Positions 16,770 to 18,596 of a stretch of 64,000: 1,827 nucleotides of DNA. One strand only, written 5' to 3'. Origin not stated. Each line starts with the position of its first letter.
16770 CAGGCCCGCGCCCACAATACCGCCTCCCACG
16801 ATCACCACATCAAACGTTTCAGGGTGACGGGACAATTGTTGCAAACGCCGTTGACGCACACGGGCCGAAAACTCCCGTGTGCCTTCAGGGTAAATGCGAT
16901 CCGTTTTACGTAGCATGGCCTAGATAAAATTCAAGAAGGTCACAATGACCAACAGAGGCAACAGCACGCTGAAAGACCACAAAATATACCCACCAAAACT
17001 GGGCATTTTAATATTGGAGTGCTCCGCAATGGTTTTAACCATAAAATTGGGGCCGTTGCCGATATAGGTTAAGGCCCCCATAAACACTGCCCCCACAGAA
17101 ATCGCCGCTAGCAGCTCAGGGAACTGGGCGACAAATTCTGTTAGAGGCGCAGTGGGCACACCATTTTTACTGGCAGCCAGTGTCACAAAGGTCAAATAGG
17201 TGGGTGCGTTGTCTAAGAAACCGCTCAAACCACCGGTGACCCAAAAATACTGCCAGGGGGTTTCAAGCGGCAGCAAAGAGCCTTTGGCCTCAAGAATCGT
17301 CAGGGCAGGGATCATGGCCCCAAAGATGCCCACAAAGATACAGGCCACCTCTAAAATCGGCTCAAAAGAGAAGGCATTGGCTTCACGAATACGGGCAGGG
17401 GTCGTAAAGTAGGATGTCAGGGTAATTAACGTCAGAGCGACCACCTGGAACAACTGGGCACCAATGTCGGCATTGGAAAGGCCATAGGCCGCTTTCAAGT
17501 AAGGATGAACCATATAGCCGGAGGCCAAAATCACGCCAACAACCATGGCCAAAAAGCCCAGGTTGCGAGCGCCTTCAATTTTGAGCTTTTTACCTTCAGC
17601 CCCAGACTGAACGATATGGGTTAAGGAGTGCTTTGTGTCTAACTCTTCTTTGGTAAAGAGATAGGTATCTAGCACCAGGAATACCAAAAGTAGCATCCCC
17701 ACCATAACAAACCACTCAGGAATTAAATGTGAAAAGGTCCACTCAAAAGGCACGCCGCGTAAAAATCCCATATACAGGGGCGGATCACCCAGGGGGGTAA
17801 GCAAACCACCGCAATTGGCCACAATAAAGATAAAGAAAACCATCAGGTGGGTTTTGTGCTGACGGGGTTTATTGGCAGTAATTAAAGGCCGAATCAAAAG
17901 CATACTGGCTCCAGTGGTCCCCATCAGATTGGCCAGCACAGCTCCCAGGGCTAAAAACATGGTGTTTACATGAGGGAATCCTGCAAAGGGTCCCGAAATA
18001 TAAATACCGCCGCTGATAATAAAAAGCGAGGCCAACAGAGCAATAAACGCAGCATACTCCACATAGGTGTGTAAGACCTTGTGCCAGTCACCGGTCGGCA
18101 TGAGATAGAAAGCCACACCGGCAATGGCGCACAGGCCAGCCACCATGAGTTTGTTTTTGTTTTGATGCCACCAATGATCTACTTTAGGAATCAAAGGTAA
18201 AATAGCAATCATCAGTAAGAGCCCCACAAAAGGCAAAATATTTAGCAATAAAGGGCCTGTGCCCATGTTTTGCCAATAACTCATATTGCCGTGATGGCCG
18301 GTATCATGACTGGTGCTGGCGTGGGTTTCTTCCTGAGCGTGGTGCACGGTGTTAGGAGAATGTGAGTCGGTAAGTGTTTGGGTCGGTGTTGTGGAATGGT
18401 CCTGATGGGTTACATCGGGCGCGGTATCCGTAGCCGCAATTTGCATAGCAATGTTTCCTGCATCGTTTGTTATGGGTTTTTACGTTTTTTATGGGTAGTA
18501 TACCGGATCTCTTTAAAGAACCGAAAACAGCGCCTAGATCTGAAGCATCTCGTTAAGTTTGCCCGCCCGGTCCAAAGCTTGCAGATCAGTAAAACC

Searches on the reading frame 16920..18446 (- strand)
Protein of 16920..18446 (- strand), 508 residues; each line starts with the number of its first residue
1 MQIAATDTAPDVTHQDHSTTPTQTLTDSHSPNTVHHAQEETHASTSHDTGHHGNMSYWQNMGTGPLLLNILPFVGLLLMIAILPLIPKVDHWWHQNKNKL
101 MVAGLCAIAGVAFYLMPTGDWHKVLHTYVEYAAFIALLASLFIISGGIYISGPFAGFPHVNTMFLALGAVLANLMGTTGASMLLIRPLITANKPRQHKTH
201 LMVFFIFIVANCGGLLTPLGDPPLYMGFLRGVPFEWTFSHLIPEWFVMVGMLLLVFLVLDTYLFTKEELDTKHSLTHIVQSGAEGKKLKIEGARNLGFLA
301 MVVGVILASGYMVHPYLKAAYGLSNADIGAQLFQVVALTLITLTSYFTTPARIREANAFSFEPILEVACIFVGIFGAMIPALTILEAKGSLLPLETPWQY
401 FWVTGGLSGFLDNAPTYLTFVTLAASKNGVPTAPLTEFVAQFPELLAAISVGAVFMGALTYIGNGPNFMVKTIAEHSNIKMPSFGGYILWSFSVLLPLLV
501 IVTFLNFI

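Call 91: search_protein_families(library=pfam, proteins=[window:16920-18446:-], max_evalue=0.00001)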
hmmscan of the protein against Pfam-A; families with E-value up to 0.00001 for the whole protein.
window:16920-18446:- (508 aa): 2 families
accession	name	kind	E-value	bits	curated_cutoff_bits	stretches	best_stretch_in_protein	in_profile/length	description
PF16980.11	CitMHS_2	-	3.7e-153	510.8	25.7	1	68-507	7-448/448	Putative citrate transport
PF03600.22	CitMHS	-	2.7e-08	33.7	31.9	1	163-426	82-316/336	Citrate transporter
